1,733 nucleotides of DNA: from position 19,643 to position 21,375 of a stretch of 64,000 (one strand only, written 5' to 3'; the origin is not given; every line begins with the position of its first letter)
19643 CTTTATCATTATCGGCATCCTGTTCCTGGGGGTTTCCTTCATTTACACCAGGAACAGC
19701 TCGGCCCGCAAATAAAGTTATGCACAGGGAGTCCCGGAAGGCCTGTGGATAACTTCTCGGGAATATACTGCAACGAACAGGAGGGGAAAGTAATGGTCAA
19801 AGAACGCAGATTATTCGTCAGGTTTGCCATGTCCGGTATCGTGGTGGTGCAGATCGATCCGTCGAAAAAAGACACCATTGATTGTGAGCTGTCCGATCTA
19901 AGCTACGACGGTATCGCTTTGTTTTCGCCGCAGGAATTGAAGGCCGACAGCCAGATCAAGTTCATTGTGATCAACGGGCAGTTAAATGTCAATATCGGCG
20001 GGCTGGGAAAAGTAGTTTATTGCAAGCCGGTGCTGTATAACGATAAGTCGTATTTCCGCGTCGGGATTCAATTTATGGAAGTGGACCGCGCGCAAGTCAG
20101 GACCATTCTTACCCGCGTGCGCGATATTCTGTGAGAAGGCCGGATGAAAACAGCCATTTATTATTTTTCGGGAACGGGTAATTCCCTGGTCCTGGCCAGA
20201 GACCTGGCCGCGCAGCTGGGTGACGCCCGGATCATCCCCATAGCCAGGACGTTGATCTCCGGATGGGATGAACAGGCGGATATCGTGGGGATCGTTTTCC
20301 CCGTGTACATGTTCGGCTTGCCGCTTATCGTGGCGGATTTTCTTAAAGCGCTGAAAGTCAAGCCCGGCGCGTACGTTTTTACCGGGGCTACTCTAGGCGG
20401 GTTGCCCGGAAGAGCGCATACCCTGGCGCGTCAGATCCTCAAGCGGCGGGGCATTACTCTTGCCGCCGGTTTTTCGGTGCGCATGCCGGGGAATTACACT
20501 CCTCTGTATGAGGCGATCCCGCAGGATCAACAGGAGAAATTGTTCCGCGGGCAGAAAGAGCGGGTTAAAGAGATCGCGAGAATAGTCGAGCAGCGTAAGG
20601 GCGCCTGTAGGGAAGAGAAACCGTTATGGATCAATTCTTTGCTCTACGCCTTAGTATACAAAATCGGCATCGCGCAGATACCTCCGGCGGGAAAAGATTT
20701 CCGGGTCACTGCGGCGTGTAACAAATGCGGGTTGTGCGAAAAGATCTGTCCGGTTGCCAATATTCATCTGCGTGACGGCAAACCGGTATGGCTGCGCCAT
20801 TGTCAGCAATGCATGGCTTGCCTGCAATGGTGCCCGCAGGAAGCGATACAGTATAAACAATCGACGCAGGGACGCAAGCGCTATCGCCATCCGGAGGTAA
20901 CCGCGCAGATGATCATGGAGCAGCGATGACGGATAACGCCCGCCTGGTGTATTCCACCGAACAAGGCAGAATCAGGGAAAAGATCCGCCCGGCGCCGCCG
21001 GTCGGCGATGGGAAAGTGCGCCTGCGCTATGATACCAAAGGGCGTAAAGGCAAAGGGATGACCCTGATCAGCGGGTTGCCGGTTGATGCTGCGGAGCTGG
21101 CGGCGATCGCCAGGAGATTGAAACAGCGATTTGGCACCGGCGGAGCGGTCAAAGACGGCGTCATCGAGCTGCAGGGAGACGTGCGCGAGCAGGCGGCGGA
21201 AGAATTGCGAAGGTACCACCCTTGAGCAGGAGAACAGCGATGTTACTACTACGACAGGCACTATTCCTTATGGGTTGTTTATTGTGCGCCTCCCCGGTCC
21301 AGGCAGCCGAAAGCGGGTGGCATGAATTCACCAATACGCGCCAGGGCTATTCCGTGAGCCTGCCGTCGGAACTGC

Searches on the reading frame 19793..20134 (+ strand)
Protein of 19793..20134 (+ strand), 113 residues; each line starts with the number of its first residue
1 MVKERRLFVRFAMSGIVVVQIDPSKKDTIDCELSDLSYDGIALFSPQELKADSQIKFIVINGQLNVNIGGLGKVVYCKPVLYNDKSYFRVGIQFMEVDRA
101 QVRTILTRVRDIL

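Call 12: search_protein_families(library=pfam, proteins=[window:19793-20134:+], max_evalue=0.01)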
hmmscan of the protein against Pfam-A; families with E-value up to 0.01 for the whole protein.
window:19793-20134:+ (113 aa): 1 family
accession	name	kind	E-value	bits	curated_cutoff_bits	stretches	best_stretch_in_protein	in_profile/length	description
PF07238.19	PilZ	-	5.4e-11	43.2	22.5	1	4-106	1-97/102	PilZ domain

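Call 30: find_homologous_proteins(query=window:19793-20134:+, max_evalue=0.00001)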
Query window:19793-20134:+ (113 aa): 8 proteins with E <= 0.00001 among 9 candidates.
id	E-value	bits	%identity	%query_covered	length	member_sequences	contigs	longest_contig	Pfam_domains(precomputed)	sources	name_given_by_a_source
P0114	4.9e-65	234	98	100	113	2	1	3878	PF07238.20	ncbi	-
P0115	3.3e-44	167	68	99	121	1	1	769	PF07238.20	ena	-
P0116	2.9e-43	164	66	99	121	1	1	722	PF07238.20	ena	-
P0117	2.6e-40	155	59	99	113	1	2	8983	PF07238.20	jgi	jgi:hypothetical protein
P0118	1.1e-37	146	61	99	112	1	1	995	PF07238.20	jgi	jgi:hypothetical protein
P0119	1.6e-37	146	56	97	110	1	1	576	PF07238.20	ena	-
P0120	6.7e-36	140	55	99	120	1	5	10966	PF07238.20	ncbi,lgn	-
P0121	3.6e-34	135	56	99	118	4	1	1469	PF07238.20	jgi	-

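Call 31: find_encoding_contigs(protein=P0114, flank=4000, max_places=3)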
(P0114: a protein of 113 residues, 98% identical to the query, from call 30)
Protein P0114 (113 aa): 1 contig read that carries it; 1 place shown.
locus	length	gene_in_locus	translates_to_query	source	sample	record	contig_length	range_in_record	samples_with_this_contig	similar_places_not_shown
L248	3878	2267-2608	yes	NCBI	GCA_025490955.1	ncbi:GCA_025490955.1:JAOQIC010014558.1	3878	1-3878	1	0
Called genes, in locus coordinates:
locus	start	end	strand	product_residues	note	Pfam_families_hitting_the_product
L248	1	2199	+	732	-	?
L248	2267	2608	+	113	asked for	PF07238:PilZ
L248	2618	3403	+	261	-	PF00037:Fer4 (faint), PF12838:Fer4_7 (faint), PF12798:Fer4_3 (faint), PF13187:Fer4_9 (weak), PF13484:Fer4_16 (faint)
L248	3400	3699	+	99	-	PF01253:SUI1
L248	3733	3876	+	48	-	?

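Call 32: find_encoding_contigs(protein=P0115, flank=2000, max_places=2)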
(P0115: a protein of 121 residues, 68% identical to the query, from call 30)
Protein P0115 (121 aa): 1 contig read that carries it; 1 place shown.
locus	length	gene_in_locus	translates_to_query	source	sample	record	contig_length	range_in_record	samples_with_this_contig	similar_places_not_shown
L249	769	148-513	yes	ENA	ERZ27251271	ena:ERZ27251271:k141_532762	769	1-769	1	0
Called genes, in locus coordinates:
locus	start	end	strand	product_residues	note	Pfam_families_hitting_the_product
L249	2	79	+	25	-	?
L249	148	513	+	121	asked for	PF07238:PilZ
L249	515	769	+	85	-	?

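Call 33: find_encoding_contigs(protein=P0116, flank=2000, max_places=2)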
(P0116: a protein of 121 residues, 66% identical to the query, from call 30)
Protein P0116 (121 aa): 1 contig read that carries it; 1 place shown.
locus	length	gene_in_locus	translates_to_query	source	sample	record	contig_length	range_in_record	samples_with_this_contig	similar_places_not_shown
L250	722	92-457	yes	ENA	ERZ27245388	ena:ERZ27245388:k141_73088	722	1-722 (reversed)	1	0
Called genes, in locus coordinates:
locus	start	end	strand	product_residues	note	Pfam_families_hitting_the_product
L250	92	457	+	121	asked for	PF07238:PilZ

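Call 34: find_encoding_contigs(protein=P0117, flank=4000, max_places=2)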
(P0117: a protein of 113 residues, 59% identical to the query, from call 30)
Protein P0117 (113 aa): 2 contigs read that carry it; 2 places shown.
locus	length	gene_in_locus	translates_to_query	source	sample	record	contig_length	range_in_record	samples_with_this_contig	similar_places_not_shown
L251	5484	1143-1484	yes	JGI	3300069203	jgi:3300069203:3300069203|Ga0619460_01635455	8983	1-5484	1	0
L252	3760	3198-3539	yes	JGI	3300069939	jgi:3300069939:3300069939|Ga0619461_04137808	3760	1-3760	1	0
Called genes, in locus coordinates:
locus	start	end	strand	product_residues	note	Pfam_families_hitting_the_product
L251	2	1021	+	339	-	?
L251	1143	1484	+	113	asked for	PF07238:PilZ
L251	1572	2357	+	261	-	PF12724:Flavodoxin_5 (weak), PF13484:Fer4_16 (faint), PF14697:Fer4_21 (faint), PF25160:LdpA_Fe-S-bd (faint), PF00037:Fer4 (weak), PF12797:Fer4_2 (faint), PF13237:Fer4_10, PF13187:Fer4_9 (weak), +3 more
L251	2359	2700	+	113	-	PF01253:SUI1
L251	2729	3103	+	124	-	-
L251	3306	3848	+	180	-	-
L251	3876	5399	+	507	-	PF21027:Sde0182_C (faint), PF00801:PKD, PF18911:PKD_4, PF00801:PKD, PF18911:PKD_4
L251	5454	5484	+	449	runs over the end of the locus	PF01554:MatE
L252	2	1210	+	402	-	?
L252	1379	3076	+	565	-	PF05359:DUF748, PF00691:OmpA (faint)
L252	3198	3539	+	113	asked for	PF07238:PilZ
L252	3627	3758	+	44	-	?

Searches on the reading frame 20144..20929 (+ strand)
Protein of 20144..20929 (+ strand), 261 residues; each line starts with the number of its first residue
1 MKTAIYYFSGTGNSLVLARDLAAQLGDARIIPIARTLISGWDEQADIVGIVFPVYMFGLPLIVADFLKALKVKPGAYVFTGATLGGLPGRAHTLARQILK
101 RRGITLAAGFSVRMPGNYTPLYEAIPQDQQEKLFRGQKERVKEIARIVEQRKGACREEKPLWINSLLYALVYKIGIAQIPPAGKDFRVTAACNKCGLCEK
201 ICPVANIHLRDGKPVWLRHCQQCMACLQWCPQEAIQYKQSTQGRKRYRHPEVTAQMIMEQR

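Call 12: search_protein_families(library=pfam, proteins=[window:20144-20929:+], max_evalue=0.01)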
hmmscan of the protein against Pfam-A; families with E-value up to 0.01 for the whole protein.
window:20144-20929:+ (261 aa): 13 families
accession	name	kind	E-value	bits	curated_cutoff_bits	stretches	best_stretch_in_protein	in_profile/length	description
PF13484.11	Fer4_16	-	2.8e-07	31.6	30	1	219-246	1-29/66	4Fe-4S double cluster binding domain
PF13187.11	Fer4_9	-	3.5e-07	30.6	27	2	191-235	1-52/52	4Fe-4S dicluster domain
PF12838.12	Fer4_7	-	5.1e-07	30.5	27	1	219-247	1-31/52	4Fe-4S dicluster domain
PF00037.32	Fer4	-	6.9e-06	26.1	21.1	1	191-205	7-21/24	4Fe-4S binding domain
PF12798.12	Fer4_3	-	1.4e-05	25.9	27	0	220-234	1-15/15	4Fe-4S binding domain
PF13183.11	Fer4_8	-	4.4e-05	24.4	27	0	191-207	4-20/68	4Fe-4S dicluster domain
PF14697.11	Fer4_21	-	5.2e-05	23.7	35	0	188-206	37-56/59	4Fe-4S dicluster domain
PF13237.11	Fer4_10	-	7.5e-05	23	25.5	1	187-231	4-53/53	4Fe-4S dicluster domain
PF12797.12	Fer4_2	-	0.00031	20.9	24.5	0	185-204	3-22/22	4Fe-4S binding domain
PF13534.11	Fer4_17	-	0.00059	20.8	22.2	0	187-203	41-57/61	4Fe-4S dicluster domain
PF12837.12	Fer4_6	-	0.0016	18.8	25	1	190-205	7-22/24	4Fe-4S binding domain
PF25160.1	LdpA_Fe-S-bd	-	0.0019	18.4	27.6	0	198-238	9-46/49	LdpA Fe-S cluster-binding domain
PF13746.11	Fer4_18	-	0.0022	18.6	27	1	188-232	57-97/114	4Fe-4S dicluster domain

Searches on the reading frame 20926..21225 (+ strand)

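Call 12: search_protein_families(library=pfam, proteins=[window:20926-21225:+], max_evalue=0.01)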
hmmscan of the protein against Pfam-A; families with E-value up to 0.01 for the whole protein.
window:20926-21225:+ (99 aa): 1 family
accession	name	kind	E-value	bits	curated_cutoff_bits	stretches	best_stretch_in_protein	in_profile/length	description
PF01253.27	SUI1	-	3e-15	56.9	25.5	1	28-95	2-72/77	Translation initiation factor SUI1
